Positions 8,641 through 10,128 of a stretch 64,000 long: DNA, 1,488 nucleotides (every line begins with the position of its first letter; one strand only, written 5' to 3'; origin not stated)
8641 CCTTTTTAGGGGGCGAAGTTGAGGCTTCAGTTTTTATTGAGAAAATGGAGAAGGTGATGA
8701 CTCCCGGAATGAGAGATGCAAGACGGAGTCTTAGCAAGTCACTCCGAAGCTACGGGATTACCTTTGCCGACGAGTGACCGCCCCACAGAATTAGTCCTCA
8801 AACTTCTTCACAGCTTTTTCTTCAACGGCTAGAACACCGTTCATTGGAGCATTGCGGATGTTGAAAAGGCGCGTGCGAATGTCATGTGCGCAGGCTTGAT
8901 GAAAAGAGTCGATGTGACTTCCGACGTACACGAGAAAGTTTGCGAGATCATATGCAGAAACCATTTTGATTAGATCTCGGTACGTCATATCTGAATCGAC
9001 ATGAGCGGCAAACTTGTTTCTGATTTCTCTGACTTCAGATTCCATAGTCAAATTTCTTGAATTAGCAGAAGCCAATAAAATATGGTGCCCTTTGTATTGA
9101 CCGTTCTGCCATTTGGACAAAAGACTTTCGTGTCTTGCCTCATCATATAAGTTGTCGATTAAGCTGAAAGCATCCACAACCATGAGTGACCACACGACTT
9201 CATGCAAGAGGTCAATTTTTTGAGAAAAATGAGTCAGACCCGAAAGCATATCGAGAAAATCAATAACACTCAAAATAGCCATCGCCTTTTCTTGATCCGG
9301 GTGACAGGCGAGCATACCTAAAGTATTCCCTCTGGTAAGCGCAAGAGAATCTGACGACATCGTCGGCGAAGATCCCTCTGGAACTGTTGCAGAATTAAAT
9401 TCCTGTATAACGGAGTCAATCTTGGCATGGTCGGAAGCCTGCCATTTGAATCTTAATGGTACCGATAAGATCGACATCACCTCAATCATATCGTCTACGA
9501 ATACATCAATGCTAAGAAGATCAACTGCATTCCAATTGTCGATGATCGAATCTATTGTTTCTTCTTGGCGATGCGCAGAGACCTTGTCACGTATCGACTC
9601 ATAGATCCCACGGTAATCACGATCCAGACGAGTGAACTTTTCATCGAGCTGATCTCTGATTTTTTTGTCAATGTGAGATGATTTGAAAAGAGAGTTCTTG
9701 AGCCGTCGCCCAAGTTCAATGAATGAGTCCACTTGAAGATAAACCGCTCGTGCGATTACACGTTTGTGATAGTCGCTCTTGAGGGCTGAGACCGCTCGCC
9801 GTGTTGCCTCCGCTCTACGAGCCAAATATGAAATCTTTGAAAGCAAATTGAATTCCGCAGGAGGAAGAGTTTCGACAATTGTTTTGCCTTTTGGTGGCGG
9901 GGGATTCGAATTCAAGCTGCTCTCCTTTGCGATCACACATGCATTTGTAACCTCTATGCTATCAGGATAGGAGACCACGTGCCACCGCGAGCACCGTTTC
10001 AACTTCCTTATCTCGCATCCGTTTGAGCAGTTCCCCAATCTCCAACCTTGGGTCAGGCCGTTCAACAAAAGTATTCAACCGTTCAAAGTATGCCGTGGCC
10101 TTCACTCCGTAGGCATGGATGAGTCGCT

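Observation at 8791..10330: XRE regulator translationally coupled to a ~400-aa protein with two HEPN Rx5H motifs (Cas13-like tandem HEPN without CRISPR)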

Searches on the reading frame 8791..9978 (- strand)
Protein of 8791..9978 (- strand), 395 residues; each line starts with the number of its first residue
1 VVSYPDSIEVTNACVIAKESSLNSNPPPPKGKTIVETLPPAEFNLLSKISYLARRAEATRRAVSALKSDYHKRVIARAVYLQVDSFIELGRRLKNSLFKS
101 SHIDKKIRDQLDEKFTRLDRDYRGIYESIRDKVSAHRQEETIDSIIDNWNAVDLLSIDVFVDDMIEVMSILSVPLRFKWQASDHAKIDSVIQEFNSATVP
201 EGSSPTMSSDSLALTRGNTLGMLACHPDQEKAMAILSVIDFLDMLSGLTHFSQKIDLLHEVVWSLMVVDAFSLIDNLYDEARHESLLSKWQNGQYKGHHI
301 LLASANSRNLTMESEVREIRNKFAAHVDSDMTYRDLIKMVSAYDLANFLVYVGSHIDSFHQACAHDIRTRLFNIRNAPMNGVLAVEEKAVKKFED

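Call 3: search_protein_families(library=pfam, proteins=[window:8791-9978:-], max_evalue=1)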
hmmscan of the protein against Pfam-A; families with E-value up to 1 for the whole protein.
window:8791-9978:- (395 aa): 6 families
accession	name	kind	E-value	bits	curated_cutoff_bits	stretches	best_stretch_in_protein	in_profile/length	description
PF18734.6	HEPN_AbiU2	-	0.003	17.5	26.8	1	105-183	102-183/193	AbiU2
PF14933.11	CEP19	-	0.14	13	27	1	272-331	42-101/151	CEP19-like protein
PF12668.12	DUF3791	-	0.14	12.6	25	1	141-168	30-57/60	Protein of unknown function (DUF3791)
PF24516.1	ARM_KNTC1_2nd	-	0.51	10.6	27.4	1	302-360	93-151/165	KNTC1 second ARM-repeats domain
PF08820.15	DUF1803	-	0.94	10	32.2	0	80-132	20-72/91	Domain of unknown function (DUF1803)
PF08083.16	PROCN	-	0.94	8.6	27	0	316-358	153-193/407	PROCN (NUC071) domain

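Call 5: search_protein_families(library=padloc, proteins=[window:8791-9978:-], max_evalue=1)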
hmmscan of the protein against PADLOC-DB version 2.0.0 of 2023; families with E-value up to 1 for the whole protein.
window:8791-9978:- (395 aa): 0 families

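Call 6: find_homologous_proteins(query=window:8791-9978:-, max_evalue=0.001)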
Query window:8791-9978:- (395 aa): 7 proteins with E <= 0.001 among 5689 candidates.
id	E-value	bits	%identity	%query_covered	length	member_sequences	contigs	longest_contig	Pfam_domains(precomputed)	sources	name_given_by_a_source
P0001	4.7e-243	824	100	95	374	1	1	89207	-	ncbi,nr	ncbi:MAG: hypothetical protein K2Q26_03670 [Bdellovibrionales bacterium]|nr:hypothetical protein [Bd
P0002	9.9e-203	692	83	92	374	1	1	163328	-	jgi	-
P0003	1.4e-187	642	76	95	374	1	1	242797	-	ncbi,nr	ncbi:MAG: hypothetical protein K2Q26_02750 [Bdellovibrionales bacterium]|nr:hypothetical protein [Bd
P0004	3.7e-169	581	70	93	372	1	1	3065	-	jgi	jgi:hypothetical protein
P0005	1.6e-143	497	59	94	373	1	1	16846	-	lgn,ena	-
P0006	2.7e-116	407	55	89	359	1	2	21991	PF18734.7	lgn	-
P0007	2.6e-104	368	50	89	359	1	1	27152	PF18734.7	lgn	-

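Call 7: search_solved_structures(query=window:8791-9978:-, max_evalue=10)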
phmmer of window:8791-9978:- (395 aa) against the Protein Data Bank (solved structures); distinct sequences matched with E-value up to 10: 2.
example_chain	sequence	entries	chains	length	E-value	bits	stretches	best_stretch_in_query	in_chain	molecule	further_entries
1ob8_A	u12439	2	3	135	0.92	12.2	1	192-268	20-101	HOLLIDAY-JUNCTION RESOLVASE | HOLLIDAY JUNCTION RESOLVASE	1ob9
6wbs_A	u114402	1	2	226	1.3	11.7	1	190-290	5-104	Cystic fibrosis transmembrane conductance regulator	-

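Call 8: search_protein_families(library=ncbifam, proteins=[window:8791-9978:-], max_evalue=1)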
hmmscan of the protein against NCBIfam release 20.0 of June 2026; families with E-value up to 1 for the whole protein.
window:8791-9978:- (395 aa): 1 family
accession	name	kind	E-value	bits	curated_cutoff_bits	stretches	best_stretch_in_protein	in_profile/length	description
NF038255.1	exopoly_VpsD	equivalog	0.03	13.2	300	1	58-120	132-195/381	VpsD family glycosyltransferase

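Call 12: search_protein_families(library=pfam, alignment_id=A1, max_evalue=1)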
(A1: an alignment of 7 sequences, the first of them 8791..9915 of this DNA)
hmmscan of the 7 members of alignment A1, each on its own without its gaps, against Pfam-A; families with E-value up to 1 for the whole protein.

A. member 1, window:8791-9915:- (374 aa): 6 families
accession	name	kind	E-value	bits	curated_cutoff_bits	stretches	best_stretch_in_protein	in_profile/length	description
PF18734.6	HEPN_AbiU2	-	0.0025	17.7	26.8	1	84-162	102-183/193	AbiU2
PF14933.11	CEP19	-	0.12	13.2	27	1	251-310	42-101/151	CEP19-like protein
PF12668.12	DUF3791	-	0.12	12.8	25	1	120-147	30-57/60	Protein of unknown function (DUF3791)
PF24516.1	ARM_KNTC1_2nd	-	0.47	10.7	27.4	1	281-339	93-151/165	KNTC1 second ARM-repeats domain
PF08083.16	PROCN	-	0.77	8.9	27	0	295-337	153-193/407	PROCN (NUC071) domain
PF08820.15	DUF1803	-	0.8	10.2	32.2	0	59-111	20-72/91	Domain of unknown function (DUF1803)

B. families by the number of members that match (of 7 scanned): 10 families
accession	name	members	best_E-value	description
PF18734.6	HEPN_AbiU2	7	1.8e-08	AbiU2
PF12668.12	DUF3791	2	0.12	Protein of unknown function (DUF3791)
PF24525.1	TTC3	1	0.0047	TTC3, helical domain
PF10256.14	Erf4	1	0.0054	Golgin subfamily A member 7/ERF4 family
PF02331.20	P35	1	0.039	Apoptosis preventing protein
PF14933.11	CEP19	1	0.12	CEP19-like protein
PF16703.10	DUF5064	1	0.21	Domain of unknown function (DUF5064)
PF24516.1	ARM_KNTC1_2nd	1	0.47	KNTC1 second ARM-repeats domain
PF08083.16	PROCN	1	0.77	PROCN (NUC071) domain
PF08820.15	DUF1803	1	0.8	Domain of unknown function (DUF1803)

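Call 20: predict_structure(alignment_id=A1)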
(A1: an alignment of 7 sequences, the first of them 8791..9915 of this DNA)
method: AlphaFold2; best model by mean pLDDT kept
length: 374 residues; sequences in the alignment: 7
mean_pLDDT: 70.5   pTM: 0.70
mean pLDDT of the five models: 70.5, 70.5, 68.8, 66.6, 61.7
residues with pLDDT >= 90: 50; 70-90: 173; 50-70: 73; < 50: 78
segments of 3 or more residues with pLDDT < 50: 1-12, 110-124, 179-193, 203-207, 349-358, 360-363, 365-374
pLDDT, mean of each block of 10 residues (from residue 1): 38 63 88 91 84 78 86 91 93 88 61 47 51 71 93 85 90 71 41 49 50 62 81 83 78 71 67 77 87 77 58 68 81 81 59 43 42 36
secondary structure, 60 per line:
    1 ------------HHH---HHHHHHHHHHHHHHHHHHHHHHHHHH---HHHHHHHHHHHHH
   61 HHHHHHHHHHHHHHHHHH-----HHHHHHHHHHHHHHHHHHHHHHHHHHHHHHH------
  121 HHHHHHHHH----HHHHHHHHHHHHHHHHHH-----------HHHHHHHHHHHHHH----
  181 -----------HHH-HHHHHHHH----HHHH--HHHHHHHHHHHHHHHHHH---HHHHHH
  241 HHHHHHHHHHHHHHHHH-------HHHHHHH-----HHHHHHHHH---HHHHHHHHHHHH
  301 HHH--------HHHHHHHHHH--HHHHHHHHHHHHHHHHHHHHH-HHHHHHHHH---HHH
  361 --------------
elements in order: H19-44 H48-78 H84-114 H121-129 H134-151 H163-176 H196-203 H208-211 H214-231 H235-257 H265-271 H277-285 H289-303 H312-321 H324-344 H346-354

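Call 22: search_protein_representatives(alignment_id=A1)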
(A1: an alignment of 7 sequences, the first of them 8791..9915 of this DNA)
Query: 7 sequences, 374 profile positions. Proteins with E-value up to 0.001 (for the whole library): 263; up to 1e-10: 187; up to 1e-30: 64. The best 150 are listed.
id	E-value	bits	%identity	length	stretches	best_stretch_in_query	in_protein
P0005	1.1e-197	673.0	-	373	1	1-373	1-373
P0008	1.7e-77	277.5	-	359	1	25-372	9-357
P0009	2.8e-74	266.9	-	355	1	24-365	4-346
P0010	9.9e-73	261.8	-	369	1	18-369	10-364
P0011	1.1e-69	251.7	-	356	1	27-371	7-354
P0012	3.4e-64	233.7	-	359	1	25-372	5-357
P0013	4.1e-62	226.8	-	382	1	23-364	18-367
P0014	1.0e-59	218.9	-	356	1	23-373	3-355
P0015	1.4e-59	218.5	-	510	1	20-367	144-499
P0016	1.5e-58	215.1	-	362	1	18-361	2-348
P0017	4.0e-58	213.7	-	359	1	47-373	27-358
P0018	8.7e-58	212.6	-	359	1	26-372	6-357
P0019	8.2e-56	206.1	-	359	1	46-372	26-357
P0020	4.1e-55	203.8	-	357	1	23-367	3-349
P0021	1.1e-54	202.4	-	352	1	47-364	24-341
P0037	5.3e-47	177.1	-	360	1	51-351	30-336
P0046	1.0e-43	166.3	-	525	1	23-332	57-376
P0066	8.6e-33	130.3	-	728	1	28-372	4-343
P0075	1.3e-27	113.3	-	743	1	45-373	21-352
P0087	4.2e-23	98.4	-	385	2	25-263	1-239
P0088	8.1e-23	97.5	-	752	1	46-366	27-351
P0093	1.3e-21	93.6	-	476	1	37-322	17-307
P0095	4.7e-21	91.7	-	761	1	27-373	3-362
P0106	4.0e-19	85.4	-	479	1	43-351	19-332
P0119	4.0e-17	78.8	-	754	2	21-372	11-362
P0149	4.2e-14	68.8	-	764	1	24-369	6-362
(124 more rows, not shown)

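Call 24: fold_search(model_id=the predicted structure, library=pdb)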
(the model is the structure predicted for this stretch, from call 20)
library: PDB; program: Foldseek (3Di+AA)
matches with E <= 10: 112; with E <= 0.001: 0
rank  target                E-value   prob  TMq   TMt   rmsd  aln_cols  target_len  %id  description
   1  7q86_B                4.5e-01  0.10  0.14  0.10  23.1       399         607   10  Crystal structure of human peroxisomal acyl-Co-A oxidase 1a, FAD-bound-form (released 2022-03-02)
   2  7jh5_A                6.8e-01  0.09  0.13  0.16  26.1       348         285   10  Co-LOCKR: de novo designed protein switch (released 2020-09-02)
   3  6egc                  1.3e+00  0.89  0.26  0.54   6.8       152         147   16  Single-chain version of 2L4HC2_23 (PDB 5J0K) (released 2019-05-29)
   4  8pww_A                1.3e+00  0.10  0.15  0.18  23.8       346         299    8  PfRH5 bound to monoclonal antibody MAD8-151 (released 2024-06-05)
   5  7ue2_A                1.4e+00  0.08  0.14  0.16  19.4       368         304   10  Crystal structure of designed helical repeat protein RPB_PLP3_R6 bound to PLPx6 peptide (released 2023-03-29)
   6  8x2t                  1.7e+00  0.04  0.13  0.13  48.2       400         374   12  The Crystal Structure of FES from Biortus. (released 2023-12-27)
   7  9dze_A                1.7e+00  0.07  0.15  0.17  20.4       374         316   12  Computationally Designed Bifaceted Protein Nanomaterial pD5-14 (released 2024-10-30)
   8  8b4o_B                1.8e+00  0.08  0.18  0.19  21.6       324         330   12  Cryo-EM structure of cytochrome bd oxidase from C. glutamicum (released 2022-12-28)
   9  7cbc_A                1.8e+00  0.06  0.13  0.14  27.0       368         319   10  Crystal structure of a de novo designed switch protein caging a hemagglutinin binder (released 2020-12-23)
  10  8iyj_V5               1.8e+00  0.04  0.10  0.13  36.1       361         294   10  Cryo-EM structure of the 48-nm repeat doublet microtubule from mouse sperm (released 2023-07-05)
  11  7jh5_B                2.0e+00  0.05  0.13  0.16  25.6       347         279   12  Co-LOCKR: de novo designed protein switch (released 2020-09-02)
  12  4u0q_C                2.3e+00  0.05  0.14  0.17  23.9       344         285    9  Plasmodium falciparum reticulocyte-binding protein homologue 5 (PfRH5) bound to basigin (released 2014-08-13)
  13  7q86_A                2.4e+00  0.04  0.14  0.10  23.0       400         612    9  Crystal structure of human peroxisomal acyl-Co-A oxidase 1a, FAD-bound-form (released 2022-03-02)
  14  6wgt_C                2.7e+00  0.06  0.18  0.18  23.4       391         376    9  Crystal structure of HTR2A with hallucinogenic agonist (released 2020-09-23)
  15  3e0s_A                2.7e+00  0.04  0.13  0.15  22.2       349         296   13  Crystal structure of an uncharacterized protein from Chlorobium tepidum (released 2008-08-26)
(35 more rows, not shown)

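Call 29: search_protein_families(library=pfam, proteins=[P0066, P0075, P0088, P0095, P0119, P0149, P0015, P0046, P0093, P0106], max_evalue=0.01)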
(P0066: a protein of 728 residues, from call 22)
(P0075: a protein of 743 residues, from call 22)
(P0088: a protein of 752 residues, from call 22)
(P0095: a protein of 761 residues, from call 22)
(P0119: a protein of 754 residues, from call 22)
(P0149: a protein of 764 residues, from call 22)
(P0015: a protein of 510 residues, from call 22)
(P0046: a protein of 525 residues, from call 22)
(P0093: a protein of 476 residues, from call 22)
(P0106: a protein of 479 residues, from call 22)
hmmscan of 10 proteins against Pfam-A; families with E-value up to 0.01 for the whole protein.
P0066 (728 aa): 4 families
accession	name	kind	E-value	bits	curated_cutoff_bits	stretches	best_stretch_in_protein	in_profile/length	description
PF18734.6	HEPN_AbiU2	-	1e-06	28.8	26.8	1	248-316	105-172/193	AbiU2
PF23558.1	TPR_P4H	-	0.0013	19.2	27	1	646-677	44-75/91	Prolyl 4-hydroxylase peptide-substrate-binding domain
PF13428.12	TPR_14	-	0.0032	18.5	23.5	0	650-685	7-42/44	Tetratricopeptide repeat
PF24575.1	TPR_Slam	-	0.0091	16.8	35.2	0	654-691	57-94/104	Surface lipoprotein assembly modifier, N-terminal TPR repeats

P0075 (743 aa): 1 family
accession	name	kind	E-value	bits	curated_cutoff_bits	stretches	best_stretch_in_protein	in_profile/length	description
PF07719.23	TPR_2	-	0.0006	20.2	27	0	663-693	3-33/34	Tetratricopeptide repeat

P0088 (752 aa): 1 family
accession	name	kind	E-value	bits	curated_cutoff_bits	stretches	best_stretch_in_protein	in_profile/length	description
PF18734.6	HEPN_AbiU2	-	0.0021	18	26.8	0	13-122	45-165/193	AbiU2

P0095 (761 aa): 1 family
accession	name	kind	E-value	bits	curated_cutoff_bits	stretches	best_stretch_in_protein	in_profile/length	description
PF18734.6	HEPN_AbiU2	-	0.0039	17.1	26.8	0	257-318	97-156/193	AbiU2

P0119 (754 aa): 1 family
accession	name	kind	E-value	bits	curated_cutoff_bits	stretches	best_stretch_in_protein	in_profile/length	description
PF18734.6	HEPN_AbiU2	-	1.5e-08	34.8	26.8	2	28-141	70-173/193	AbiU2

P0149 (764 aa): 0 families

P0015 (510 aa): 0 families

P0046 (525 aa): 0 families

P0093 (476 aa): 0 families

P0106 (479 aa): 1 family
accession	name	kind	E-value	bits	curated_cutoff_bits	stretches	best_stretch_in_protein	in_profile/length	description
PF18734.6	HEPN_AbiU2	-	9.1e-05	22.4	26.8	1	272-325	119-171/193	AbiU2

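Call 33: find_encoding_contigs(protein=P0003, flank=6000, max_places=3)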
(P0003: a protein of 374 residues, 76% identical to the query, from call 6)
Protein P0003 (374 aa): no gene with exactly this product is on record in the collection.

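Call 34: find_encoding_contigs(protein=P0002, flank=6000, max_places=3)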
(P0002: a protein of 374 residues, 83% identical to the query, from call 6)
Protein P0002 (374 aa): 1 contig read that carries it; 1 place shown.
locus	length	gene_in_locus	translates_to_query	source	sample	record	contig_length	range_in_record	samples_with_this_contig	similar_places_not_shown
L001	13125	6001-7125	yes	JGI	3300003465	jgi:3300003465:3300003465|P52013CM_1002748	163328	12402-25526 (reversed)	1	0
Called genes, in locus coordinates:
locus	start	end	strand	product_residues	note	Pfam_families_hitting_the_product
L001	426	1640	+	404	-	PF13356:Arm-DNA-bind_3, PF22022:Phage_int_M, PF00589:Phage_integrase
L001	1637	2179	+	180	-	-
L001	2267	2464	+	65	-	PF05930:Phage_AlpA, PF12728:HTH_17 (weak)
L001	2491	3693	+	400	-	PF05272:VapE-like_dom, PF19263:DUF5906 (weak)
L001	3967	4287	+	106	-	-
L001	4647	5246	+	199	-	-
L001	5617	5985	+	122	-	PF12844:HTH_19, PF13560:HTH_31, PF01381:HTH_3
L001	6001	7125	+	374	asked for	-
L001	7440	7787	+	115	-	PF01381:HTH_3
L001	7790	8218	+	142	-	-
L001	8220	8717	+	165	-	PF00565:SNase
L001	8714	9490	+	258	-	-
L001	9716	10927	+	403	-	PF13588:HSDR_N_2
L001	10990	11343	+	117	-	-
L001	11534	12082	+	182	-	PF00239:Resolvase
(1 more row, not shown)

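Call 35: find_encoding_contigs(protein=P0006, flank=6000, max_places=3)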
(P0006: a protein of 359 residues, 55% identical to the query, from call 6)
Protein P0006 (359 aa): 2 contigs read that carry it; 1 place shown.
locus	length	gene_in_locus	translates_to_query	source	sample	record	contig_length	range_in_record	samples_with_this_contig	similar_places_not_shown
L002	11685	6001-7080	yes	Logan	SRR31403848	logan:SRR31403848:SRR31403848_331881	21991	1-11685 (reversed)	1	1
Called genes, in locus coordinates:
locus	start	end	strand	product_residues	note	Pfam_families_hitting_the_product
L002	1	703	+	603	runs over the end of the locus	PF00239:Resolvase, PF07508:Recombinase, PF13408:Zn_ribbon_recom (weak)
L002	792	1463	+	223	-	-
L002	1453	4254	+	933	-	-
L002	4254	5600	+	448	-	-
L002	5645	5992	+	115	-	-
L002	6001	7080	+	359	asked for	PF18734:HEPN_AbiU2 (faint)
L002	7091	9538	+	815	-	-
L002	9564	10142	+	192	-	PF01434:Peptidase_M41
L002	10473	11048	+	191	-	-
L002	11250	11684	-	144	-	?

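Call 36: find_encoding_contigs(protein=P0005, flank=6000, max_places=3)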
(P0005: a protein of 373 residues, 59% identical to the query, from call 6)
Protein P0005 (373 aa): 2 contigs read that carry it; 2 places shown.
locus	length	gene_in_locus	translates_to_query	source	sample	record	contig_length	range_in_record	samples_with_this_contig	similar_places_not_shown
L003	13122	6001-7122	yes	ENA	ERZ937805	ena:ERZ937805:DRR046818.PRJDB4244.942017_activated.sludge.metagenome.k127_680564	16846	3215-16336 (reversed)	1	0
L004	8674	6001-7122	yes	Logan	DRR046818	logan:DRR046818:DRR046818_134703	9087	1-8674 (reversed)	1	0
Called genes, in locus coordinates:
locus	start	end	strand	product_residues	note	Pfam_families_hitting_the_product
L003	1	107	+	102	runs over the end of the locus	PF07508:Recombinase (weak)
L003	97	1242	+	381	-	PF00145:DNA_methylase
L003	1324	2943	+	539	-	PF01935:DUF87, PF00004:AAA (faint), PF12846:AAA_10 (faint)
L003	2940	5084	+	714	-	-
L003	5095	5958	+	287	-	PF13482:RNase_H_2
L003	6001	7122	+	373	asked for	-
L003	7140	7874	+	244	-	-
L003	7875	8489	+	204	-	-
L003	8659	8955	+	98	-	PF13560:HTH_31, PF01381:HTH_3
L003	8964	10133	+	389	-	PF08238:Sel1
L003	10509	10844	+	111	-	PF01381:HTH_3 (weak)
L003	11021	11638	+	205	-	PF00589:Phage_integrase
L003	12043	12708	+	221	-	-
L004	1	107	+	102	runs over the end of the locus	PF07508:Recombinase (weak)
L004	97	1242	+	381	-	PF00145:DNA_methylase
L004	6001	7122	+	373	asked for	-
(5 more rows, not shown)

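Call 37: find_encoding_contigs(protein=P0007, flank=6000, max_places=3)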
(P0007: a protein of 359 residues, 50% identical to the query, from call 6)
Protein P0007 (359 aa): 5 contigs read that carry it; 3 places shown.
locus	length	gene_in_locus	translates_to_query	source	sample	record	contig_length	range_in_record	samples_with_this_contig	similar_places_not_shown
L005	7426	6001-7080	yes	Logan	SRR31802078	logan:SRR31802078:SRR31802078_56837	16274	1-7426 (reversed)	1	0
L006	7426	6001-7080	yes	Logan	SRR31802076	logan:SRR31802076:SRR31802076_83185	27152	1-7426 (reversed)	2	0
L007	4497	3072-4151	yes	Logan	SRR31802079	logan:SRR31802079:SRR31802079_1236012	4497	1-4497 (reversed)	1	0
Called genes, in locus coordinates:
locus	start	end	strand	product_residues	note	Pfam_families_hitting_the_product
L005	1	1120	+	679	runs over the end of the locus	PF00270:DEAD, PF04851:ResIII (weak)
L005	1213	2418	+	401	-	PF10544:T5orf172, PF13455:MUG113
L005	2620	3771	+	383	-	PF13289:SIR2_2 (faint)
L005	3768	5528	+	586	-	PF01935:DUF87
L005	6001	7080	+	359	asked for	PF18734:HEPN_AbiU2 (faint)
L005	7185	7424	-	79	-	?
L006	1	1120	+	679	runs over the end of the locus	PF00270:DEAD, PF04851:ResIII (weak)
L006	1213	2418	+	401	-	PF10544:T5orf172, PF13455:MUG113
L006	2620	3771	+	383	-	PF13289:SIR2_2 (faint)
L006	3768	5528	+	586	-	PF01935:DUF87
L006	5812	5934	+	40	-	-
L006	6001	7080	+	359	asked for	PF18734:HEPN_AbiU2 (faint)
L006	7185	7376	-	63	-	-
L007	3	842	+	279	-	?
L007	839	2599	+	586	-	PF01935:DUF87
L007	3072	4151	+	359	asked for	PF18734:HEPN_AbiU2 (faint)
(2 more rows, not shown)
